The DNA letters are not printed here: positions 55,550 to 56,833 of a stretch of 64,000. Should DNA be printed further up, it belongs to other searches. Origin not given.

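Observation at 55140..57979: Radical SAM/SPASM enzyme followed by an untracked 35-aa Lys-rich peptide ending CRMCG: candidate RiPP cassette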

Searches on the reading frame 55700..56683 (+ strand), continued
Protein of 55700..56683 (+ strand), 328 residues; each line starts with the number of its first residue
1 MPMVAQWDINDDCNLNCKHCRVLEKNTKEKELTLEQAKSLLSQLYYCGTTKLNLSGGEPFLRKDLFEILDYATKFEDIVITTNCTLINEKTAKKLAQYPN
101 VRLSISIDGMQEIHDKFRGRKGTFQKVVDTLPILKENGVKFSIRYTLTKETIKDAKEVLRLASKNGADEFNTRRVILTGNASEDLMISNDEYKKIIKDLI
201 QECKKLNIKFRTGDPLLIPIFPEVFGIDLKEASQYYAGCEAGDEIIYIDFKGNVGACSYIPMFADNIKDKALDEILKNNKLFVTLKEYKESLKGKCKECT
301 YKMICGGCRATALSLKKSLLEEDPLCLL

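Call 11: find_encoding_contigs(protein=P0036, flank=6000, max_places=3)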
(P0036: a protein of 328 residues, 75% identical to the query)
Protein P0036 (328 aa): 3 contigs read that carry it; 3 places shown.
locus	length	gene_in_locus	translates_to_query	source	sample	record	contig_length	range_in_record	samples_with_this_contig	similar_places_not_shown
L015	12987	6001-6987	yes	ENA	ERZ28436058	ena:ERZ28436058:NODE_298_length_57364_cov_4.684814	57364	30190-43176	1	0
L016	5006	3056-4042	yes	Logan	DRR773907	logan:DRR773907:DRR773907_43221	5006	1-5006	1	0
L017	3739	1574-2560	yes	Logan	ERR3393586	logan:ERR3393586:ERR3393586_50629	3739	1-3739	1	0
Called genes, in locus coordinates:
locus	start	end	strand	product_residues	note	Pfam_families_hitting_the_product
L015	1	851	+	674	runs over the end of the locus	PF00512:HisKA, PF02518:HATPase_c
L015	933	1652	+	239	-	PF09335:VTT_dom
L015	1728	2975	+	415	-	PF00579:tRNA-synt_1b, PF22421:SYY_C-terminal, PF01479:S4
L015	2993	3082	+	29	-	-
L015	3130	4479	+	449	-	PF03448:MgtE_N, PF00571:CBS, PF01769:MgtE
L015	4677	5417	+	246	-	PF00005:ABC_tran, PF02463:SMC_N (faint), PF13401:AAA_22 (faint), PF13304:AAA_21 (faint)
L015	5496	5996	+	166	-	PF00293:NUDIX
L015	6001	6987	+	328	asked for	PF04055:Radical_SAM, PF13353:Fer4_12 (weak), PF13186:SPASM (weak)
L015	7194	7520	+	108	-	-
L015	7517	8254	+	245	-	-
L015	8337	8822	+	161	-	-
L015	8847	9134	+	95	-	PF00528:BPD_transp_1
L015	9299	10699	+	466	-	PF03734:YkuD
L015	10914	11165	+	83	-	-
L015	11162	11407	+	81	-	-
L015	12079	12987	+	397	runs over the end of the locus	PF04851:ResIII, PF00270:DEAD, PF13173:AAA_14 (faint), PF00271:Helicase_C (weak)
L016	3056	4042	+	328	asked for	PF04055:Radical_SAM, PF13353:Fer4_12 (weak), PF13186:SPASM (weak)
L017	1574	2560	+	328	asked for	PF04055:Radical_SAM, PF13353:Fer4_12 (weak), PF13186:SPASM (weak)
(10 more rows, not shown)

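Call 14: search_solved_structures(query=window:55700-56683:+, max_evalue=0.00001)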
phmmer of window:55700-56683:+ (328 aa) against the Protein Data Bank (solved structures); distinct sequences matched with E-value up to 0.00001: 16.
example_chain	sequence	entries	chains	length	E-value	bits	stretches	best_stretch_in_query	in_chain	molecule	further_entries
6efn_A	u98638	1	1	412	5.4e-19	72.1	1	3-204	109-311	Sporulation killing factor maturation protein SkfB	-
5wgg_A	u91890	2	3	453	3.1e-13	53.1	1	9-318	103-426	Radical SAM domain protein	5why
9dfu_A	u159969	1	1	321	1.1e-07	34.9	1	2-150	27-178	Radical SAM core domain-containing protein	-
8wm2_A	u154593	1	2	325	1.5e-07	34.4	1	10-168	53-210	Fe-S radical SAM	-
9dfn_A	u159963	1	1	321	1.7e-07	34.3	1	5-150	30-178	Radical SAM core domain-containing protein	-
6b4c_A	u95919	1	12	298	1.9e-07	34.1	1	2-149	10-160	Viperin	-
9dgw_A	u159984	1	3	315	2.2e-07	33.9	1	2-149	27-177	Radical SAM core domain-containing protein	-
7n7i_A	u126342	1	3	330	2.4e-07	33.8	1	2-149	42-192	Viperin-like enzyme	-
9dfw_A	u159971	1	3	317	2.9e-07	33.5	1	2-149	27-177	Radical SAM core domain-containing protein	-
6c8v_A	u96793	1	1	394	6.2e-07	32.4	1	8-328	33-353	Coenzyme PQQ synthesis protein E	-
4k36_A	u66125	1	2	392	7.6e-07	32.1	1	11-326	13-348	Anaerobic sulfatase-maturating enzyme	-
6q2p_A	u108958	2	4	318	1.2e-06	31.4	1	3-134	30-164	Radical S-adenosyl methionine domain-containing protein 2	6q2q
5vsl_A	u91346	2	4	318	1.3e-06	31.4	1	3-134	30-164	Radical S-adenosyl methionine domain-containing protein 2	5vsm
7n7h_A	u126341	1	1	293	4.5e-06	29.6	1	2-147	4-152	VIPERIN-LIKE ENZYME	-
1tv7_A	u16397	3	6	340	5.1e-06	29.4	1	8-113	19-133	Molybdenum cofactor biosynthesis protein A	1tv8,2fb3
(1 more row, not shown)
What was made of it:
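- Closest known: SCIFF/thermocellin system of Clostridia. Same: SkfB and CteB (5wgg) are the best solved-structure relatives by sequence (call 14).
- Its solved-structure relatives by sequence are the peptide maturases SkfB, CteB (5wgg) and PqqE (call 14).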

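Call 23: search_protein_representatives(protein=window:55700-56683:+)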
Query: 328 residues. Proteins with E-value up to 0.001 (for the whole library): 46186; up to 1e-10: 15548; up to 1e-30: 538. The best 150 are listed.
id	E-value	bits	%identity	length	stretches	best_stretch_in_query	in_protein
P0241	5.7e-146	502.4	67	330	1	2-327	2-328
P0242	1.1e-90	320.8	36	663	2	11-326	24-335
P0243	3.0e-87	309.5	46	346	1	3-328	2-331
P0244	7.0e-85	301.7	45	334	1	4-326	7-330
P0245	3.8e-82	292.7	46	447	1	4-328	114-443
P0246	6.8e-79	282.0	42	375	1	4-328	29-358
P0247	1.7e-78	280.7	80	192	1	176-328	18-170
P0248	1.4e-57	212.0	38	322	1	33-328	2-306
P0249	6.7e-57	209.8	38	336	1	6-328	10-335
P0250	1.5e-56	208.6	86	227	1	170-281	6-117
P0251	5.6e-56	206.7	39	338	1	5-324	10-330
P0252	2.1e-54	201.6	31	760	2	7-328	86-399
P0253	2.2e-54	201.5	58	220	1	145-317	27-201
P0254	2.3e-53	198.2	34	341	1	6-326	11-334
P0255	2.5e-53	198.1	84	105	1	224-328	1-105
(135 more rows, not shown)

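Call 27: search_protein_families(library=pfam, proteins=[P0242, P0243, P0244, P0245, P0246, P0249], max_evalue=0.01)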
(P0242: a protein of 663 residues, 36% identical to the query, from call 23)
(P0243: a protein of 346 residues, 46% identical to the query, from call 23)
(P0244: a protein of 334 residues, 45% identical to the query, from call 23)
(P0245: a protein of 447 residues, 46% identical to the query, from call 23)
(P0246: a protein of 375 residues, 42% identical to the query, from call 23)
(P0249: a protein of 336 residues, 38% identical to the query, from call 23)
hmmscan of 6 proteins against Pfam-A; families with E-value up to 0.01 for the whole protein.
P0242 (663 aa): 3 families
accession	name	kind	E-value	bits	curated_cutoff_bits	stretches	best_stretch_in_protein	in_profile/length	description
PF04055.27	Radical_SAM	-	6.6e-53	179.7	29.5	2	351-505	2-165/166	Radical SAM superfamily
PF13186.11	SPASM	-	3e-21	75.9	21.5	2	249-308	1-66/67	Iron-sulfur cluster-binding domain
PF13353.11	Fer4_12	-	2.4e-19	70.4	22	2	354-452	13-115/137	4Fe-4S single cluster domain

P0243 (346 aa): 3 families
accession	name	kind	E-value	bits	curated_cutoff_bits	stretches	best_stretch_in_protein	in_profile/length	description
PF04055.27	Radical_SAM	-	1.5e-24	87.4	29.5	1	8-161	3-166/166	Radical SAM superfamily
PF13186.11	SPASM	-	4.1e-11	43.4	21.5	1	242-302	1-66/67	Iron-sulfur cluster-binding domain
PF13353.11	Fer4_12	-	2.3e-07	31.6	22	1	11-69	14-76/137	4Fe-4S single cluster domain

P0244 (334 aa): 3 families
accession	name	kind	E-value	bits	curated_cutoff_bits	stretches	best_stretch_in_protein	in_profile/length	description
PF04055.27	Radical_SAM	-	5.7e-21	75.8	29.5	1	12-150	3-149/166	Radical SAM superfamily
PF13186.11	SPASM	-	1.3e-06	29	21.5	1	242-303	1-66/67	Iron-sulfur cluster-binding domain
PF13353.11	Fer4_12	-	0.0051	17.5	22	0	14-72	13-74/137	4Fe-4S single cluster domain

P0245 (447 aa): 4 families
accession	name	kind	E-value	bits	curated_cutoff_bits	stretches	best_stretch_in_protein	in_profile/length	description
PF00391.29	PEP-utilizers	-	3.2e-26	91.2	23.1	1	33-102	3-72/72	PEP-utilising enzyme, mobile domain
PF04055.27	Radical_SAM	-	4.5e-23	82.7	29.5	1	119-271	3-165/166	Radical SAM superfamily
PF13186.11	SPASM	-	2.7e-07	31.2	21.5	1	354-415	1-67/67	Iron-sulfur cluster-binding domain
PF13353.11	Fer4_12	-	5.4e-06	27.2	22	1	123-200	15-98/137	4Fe-4S single cluster domain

P0246 (375 aa): 3 families
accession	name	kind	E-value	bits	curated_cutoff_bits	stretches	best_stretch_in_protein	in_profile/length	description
PF04055.27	Radical_SAM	-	9.7e-20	71.8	29.5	1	35-184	4-163/166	Radical SAM superfamily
PF13353.11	Fer4_12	-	1.2e-07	32.5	22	1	37-150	14-133/137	4Fe-4S single cluster domain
PF13186.11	SPASM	-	1.3e-06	29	21.5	1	269-329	1-66/67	Iron-sulfur cluster-binding domain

P0249 (336 aa): 3 families
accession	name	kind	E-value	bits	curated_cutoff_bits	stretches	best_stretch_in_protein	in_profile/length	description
PF04055.27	Radical_SAM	-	1.7e-25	90.6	29.5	1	13-168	3-166/166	Radical SAM superfamily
PF13186.11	SPASM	-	3.9e-12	46.7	21.5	1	246-306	1-66/67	Iron-sulfur cluster-binding domain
PF13353.11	Fer4_12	-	2.8e-07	31.3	22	1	15-123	13-123/137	4Fe-4S single cluster domain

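Call 29: find_encoding_contigs(protein=P0245, flank=6000, max_places=3)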
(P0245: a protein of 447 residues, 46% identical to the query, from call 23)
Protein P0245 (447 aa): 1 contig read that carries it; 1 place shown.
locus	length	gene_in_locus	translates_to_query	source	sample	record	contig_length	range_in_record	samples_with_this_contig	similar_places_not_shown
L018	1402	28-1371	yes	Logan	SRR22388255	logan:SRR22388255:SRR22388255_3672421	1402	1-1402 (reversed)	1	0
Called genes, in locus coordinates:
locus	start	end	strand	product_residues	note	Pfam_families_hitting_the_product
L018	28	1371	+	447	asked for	PF00391:PEP-utilizers, PF04055:Radical_SAM, PF13353:Fer4_12 (weak), PF13186:SPASM (weak)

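Call 30: find_encoding_contigs(protein=P0243, flank=6000, max_places=3)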
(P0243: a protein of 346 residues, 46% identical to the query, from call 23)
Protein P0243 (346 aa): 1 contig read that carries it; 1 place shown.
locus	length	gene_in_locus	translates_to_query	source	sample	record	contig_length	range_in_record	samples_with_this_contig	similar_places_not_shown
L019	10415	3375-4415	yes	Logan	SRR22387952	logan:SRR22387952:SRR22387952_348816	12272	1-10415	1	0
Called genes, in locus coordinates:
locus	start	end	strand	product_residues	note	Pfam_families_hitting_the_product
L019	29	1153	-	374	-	PF00919:UPF0004, PF04055:Radical_SAM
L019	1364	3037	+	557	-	PF00133:tRNA-synt_1, PF09334:tRNA-synt_1g, PF19303:Anticodon_3, PF08264:Anticodon_1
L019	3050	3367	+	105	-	PF00391:PEP-utilizers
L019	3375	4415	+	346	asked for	PF04055:Radical_SAM, PF13353:Fer4_12 (weak), PF13186:SPASM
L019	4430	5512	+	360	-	-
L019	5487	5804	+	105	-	-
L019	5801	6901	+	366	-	PF02746:MR_MLE_N (weak), PF13378:MR_MLE_C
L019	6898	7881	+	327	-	-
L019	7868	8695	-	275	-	PF01026:TatD_DNase (weak), PF04909:Amidohydro_2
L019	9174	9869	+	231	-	PF13936:HTH_38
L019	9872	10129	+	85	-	-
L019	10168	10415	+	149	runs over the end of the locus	-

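Call 33: find_encoding_contigs(protein=P0244, flank=7000, max_places=3)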
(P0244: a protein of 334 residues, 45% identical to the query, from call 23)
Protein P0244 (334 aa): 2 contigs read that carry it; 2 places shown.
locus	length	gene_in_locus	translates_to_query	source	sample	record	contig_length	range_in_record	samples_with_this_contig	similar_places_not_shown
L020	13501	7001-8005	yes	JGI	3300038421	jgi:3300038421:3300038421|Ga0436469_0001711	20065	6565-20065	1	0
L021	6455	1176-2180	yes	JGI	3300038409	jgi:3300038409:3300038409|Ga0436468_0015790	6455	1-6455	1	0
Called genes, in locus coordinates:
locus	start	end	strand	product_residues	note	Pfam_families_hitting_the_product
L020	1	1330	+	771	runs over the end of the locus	PF13589:HATPase_c_3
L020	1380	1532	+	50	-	-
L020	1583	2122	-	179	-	PF01398:JAB, PF14464:Prok-JAB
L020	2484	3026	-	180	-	PF00857:Isochorismatase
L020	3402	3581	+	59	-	-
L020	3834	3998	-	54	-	-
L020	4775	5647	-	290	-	PF01209:Ubie_methyltran (weak), PF00398:RrnaAD (weak), PF13489:Methyltransf_23, PF08241:Methyltransf_11, PF08242:Methyltransf_12 (weak), PF13649:Methyltransf_25, PF13847:Methyltransf_31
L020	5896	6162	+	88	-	-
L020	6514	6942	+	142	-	-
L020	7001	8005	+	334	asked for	PF04055:Radical_SAM, PF13186:SPASM (weak)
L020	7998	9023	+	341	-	-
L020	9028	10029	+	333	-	PF00850:Hist_deacetyl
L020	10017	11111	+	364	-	PF13378:MR_MLE_C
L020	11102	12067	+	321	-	-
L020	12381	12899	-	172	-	PF28530:DUF8426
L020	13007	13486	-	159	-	-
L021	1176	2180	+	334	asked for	PF04055:Radical_SAM, PF13186:SPASM (weak)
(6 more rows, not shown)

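Call 34: find_encoding_contigs(protein=P0246, flank=7000, max_places=3)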
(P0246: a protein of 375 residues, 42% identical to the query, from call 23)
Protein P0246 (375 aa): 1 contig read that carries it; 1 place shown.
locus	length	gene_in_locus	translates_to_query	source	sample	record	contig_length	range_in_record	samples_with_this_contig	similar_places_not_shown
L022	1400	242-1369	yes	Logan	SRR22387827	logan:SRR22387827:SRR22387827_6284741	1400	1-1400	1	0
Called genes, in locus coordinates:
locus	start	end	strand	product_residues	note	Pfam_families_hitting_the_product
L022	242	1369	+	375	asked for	PF04055:Radical_SAM, PF13353:Fer4_12 (weak), PF13186:SPASM (weak)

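Call 40: find_related_loci(query=A2, collection=metagenome_contigs, flank=3500)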
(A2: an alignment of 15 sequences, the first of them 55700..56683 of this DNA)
Query A2 (328 aa) in metagenome_contigs; peptide patterns used: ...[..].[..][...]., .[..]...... (x = any residue, [..] = any of these).
128 stretches matched a pattern; 46 encode a relative of the query (tblastn E <= 1e-3); 45 distinct loci.
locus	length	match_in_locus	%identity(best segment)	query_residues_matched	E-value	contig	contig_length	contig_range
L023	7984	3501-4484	100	1-328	0e+0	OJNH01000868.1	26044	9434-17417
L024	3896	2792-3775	92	1-328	0e+0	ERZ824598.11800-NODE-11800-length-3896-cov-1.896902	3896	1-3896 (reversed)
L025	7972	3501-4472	92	1-324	0e+0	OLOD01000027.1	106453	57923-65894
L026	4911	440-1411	92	1-324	0e+0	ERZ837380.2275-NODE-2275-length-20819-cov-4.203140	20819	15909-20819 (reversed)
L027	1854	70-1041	92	1-324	0e+0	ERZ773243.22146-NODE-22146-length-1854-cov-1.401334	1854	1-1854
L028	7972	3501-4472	92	1-324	0e+0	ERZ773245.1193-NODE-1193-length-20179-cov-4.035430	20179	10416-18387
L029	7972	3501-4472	92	1-324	0e+0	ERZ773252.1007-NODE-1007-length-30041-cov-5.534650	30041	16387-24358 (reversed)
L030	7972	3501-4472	92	1-324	0e+0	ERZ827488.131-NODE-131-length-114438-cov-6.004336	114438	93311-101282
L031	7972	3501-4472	92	1-324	0e+0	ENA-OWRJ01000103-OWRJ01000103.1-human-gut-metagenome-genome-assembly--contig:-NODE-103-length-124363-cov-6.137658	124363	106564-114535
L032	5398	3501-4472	91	1-324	0e+0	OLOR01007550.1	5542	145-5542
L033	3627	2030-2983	92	1-318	0e+0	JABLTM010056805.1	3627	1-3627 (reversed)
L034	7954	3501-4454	91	1-318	0e+0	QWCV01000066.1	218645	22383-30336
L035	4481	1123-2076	91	1-318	0e+0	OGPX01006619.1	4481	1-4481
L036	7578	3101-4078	87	1-326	0e+0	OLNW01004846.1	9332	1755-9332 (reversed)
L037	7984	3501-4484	77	1-328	0e+0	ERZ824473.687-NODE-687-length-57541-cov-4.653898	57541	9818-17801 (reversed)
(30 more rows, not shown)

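Call 44: search_protein_families(library=ncbifam, proteins=[L020:6514-6939:+, L020:7001-8002:+, L020:7998-9020:+, L020:9028-10026:+, L020:10017-11108:+, L020:11102-12064:+, L019:3050-3364:+, L019:4430-5509:+, L019:6898-7878:+], max_evalue=0.01)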
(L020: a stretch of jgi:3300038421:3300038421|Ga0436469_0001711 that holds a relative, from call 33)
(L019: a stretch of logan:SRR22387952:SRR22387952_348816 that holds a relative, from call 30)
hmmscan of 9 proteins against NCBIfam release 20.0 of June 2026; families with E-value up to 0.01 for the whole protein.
L020:6514-6939:+ (142 aa): 0 families

L020:7001-8002:+ (334 aa): 75 families (the best 25 are shown)
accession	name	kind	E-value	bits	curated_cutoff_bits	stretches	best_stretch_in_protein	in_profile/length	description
TIGR04545.1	rSAM_ahbD_hemeb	equivalog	8.8e-61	206.2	500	1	7-330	1-335/339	heme b synthase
TIGR04053.2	TIGR04053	equivalog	9e-58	196.3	395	2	7-214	9-222/366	TIGR04053 family radical SAM/SPASM domain-containing protein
TIGR04055.1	rSAM_NirJ2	equivalog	1.4e-53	182.6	500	1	7-330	1-322/326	putative heme d1 biosynthesis radical SAM protein NirJ2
TIGR04051.1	rSAM_NirJ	equivalog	3.7e-41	141.3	515.45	2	8-155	4-152/354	heme d1 biosynthesis radical SAM protein NirJ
TIGR04054.1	rSAM_NirJ1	equivalog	1.1e-40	139.4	650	2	7-156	37-187/387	putative heme d1 biosynthesis radical SAM protein NirJ1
TIGR04546.1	rSAM_ahbC_deAc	equivalog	7.4e-39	133.6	650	2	7-157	40-191/390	12,18-didecarboxysiroheme deacetylase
TIGR04347.1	pseudo_SAM_Halo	equivalog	7.5e-39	134.1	525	2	7-153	39-186/390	TIGR04347 family pseudo-SAM/SPASM protein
TIGR04303.1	GeoRSP_rSAM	equivalog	1.6e-33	116.7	400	1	8-330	7-324/325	GeoRSP system radical SAM/SPASM protein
NF045574.1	sacti_mat_StsB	exception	3.5e-31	108.6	625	1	4-323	94-406/466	StsB family radical SAM/SPASM domain sactipeptide maturase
TIGR04103.1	rSAM_nif11_3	equivalog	9.4e-30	103.5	725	1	8-313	7-326/412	nif11-class peptide radical SAM maturase 3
NF050035.1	rSAM_WgK_link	exception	2.1e-28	99.4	650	2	6-194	9-200/367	radical SAM/SPASM peptide maturase WgkB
NF047865.1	rSAM_PapB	equivalog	3e-25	89.2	340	1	11-323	8-327/330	PapB family radical SAM/SPASM ranthipeptide maturase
TIGR03962.1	mycofact_rSAM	equivalog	3.9e-24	85.5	265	1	8-330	14-331/339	mycofactocin radical SAM maturase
TIGR04340.1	rSAM_ACGX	hypoth_equivalog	4.7e-23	82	400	1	8-331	5-338/341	radical SAM/SPASM domain protein, ACGX system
NF012164.0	AlbA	equivalog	2.2e-21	75.8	850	1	10-320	117-419/442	subtilosin maturase AlbA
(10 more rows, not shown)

L020:7998-9020:+ (341 aa): 0 families

L020:9028-10026:+ (333 aa): 0 families

L020:10017-11108:+ (364 aa): 18 families
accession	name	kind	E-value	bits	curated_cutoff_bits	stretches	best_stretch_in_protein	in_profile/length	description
NF041118.1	A_G_epim_Thtga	equivalog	1.7e-43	149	500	1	5-294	2-292/341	L-Ala-D/L-Glu epimerase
TIGR01928.1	menC_lowGC_arch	equivalog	2.2e-35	122.3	200.65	1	15-311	4-299/325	o-succinylbenzoate synthase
TIGR02534.1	mucon_cyclo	subfamily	2.9e-32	112.1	334.95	1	7-359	2-359/368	muconate/chloromuconate family cycloisomerase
NF042940.1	racemase_DgcA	equivalog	1.2e-29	103.6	400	1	12-296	4-273/323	N-acetyl-D-Glu racemase DgcA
NF043002.1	HProlDhtase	equivalog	1.9e-24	86.2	500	1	32-296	31-296/366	cis-3-hydroxy-L-proline dehydratase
NF047820.1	TalGalacDh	equivalog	1e-20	74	500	1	101-295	109-305/371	L-talarate/galactarate dehydratase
NF040790.2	glucon_galact_dh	equivalog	9.2e-19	67.5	750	1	34-309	25-314/390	bifunctional D-gluconate/D-galactonate dehydratase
NF011708.0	PRK15129.1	equivalog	1.1e-17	64.1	343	1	25-293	20-275/321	L-Ala-D/L-Glu epimerase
NF043051.1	ManoateDhtManD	equivalog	1.2e-16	60.5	550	1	167-294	187-315/403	D-mannonate dehydratase ManD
NF010624.0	PRK14017.1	equivalog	1.9e-15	56.9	311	1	98-359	81-354/382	galactonate dehydratase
TIGR01927.1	menC_gam_Gplu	equivalog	2e-15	56.9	130.55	1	15-288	4-259/307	o-succinylbenzoate synthase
NF011654.0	PRK15072.1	subfamily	5e-14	52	430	1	167-294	188-314/404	D-galactonate dehydratase family protein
NF002782.0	PRK02901.1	equivalog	7.1e-14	51.5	288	1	123-289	71-236/328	o-succinylbenzoate synthase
NF040866.1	AraD_Arch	equivalog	5.3e-12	45.4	650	1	104-300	108-307/372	arabinonate dehydratase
NF002739.0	PRK02714.1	equivalog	3.2e-09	36.7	259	1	10-280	6-262/320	o-succinylbenzoate synthase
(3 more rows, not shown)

L020:11102-12064:+ (321 aa): 0 families

L019:3050-3364:+ (105 aa): 27 families (the best 25 are shown)
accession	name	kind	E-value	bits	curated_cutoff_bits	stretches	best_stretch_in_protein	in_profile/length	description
NF005057.0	PRK06464.1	equivalog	1.4e-29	102.7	598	1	2-101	357-460/798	phosphoenolpyruvate synthase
NF004878.0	PRK06241.1-3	subfamily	1.1e-28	99.8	945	1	5-104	790-889/891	phosphoenolpyruvate synthase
TIGR01418.1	PEP_synth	equivalog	2.3e-27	95.7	739.75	1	2-99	353-451/784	pyruvate, water dikinase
NF004877.0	PRK06241.1-2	subfamily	5.6e-25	87.8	866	1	4-104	768-868/869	phosphoenolpyruvate synthase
NF004879.0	PRK06241.1-4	equivalog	9.3e-25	86.9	976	1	4-103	768-867/868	phosphoenolpyruvate synthase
NF006153.0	PRK08296.1-5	subfamily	1.5e-24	86.4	578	1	3-104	504-606/608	hypothetical protein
NF041857.1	RIF_Ptrans_rph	equivalog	9.9e-24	83.7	999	1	4-103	764-863/864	rifamycin-inactivating phosphotransferase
NF004880.0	PRK06241.2-1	equivalog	2.1e-22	78.9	972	1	4-103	737-836/837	phosphoenolpyruvate synthase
NF004882.0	PRK06241.2-3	equivalog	3.5e-21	75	850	1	4-105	719-820/827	phosphoenolpyruvate synthase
NF052632.1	undecylprod_RedH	equivalog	1.6e-19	69.4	1350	1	3-104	775-878/880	undecylprodigiosin ligase RedH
NF000283.1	RPH_KJ151292.1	equivalog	5e-19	68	1700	1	4-104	764-864/865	rifamycin-inactivating phosphotransferase Rph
NF004978.0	PRK06354.1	subfamily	6e-19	67.9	462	1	2-101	482-582/590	pyruvate kinase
NF004520.0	PRK05865.1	equivalog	7.4e-19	67.1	1509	1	3-104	736-837/854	sugar epimerase family protein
NF052631.1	prodigiosin_PigC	equivalog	7.6e-19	67.1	1300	1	3-103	779-881/883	prodigiosin ligase PigC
NF006150.0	PRK08296.1-2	subfamily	2.6e-18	65.6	650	1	3-104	503-605/633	hypothetical protein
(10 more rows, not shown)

L019:4430-5509:+ (360 aa): 1 family
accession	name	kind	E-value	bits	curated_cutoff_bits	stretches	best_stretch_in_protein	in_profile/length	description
NF009651.0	PRK13184.1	equivalog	0.0013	16.7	839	1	117-231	723-837/932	serine/threonine-protein kinase PknD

L019:6898-7878:+ (327 aa): 0 families
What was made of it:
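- The distant clusters carry an L-Ala-D/L-Glu-epimerase-like MR_MLE enzyme, an HDAC-like amidohydrolase and a PEP-utiliser swivel domain, all of which are small-molecule enzymes (calls 30, 33, 44).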
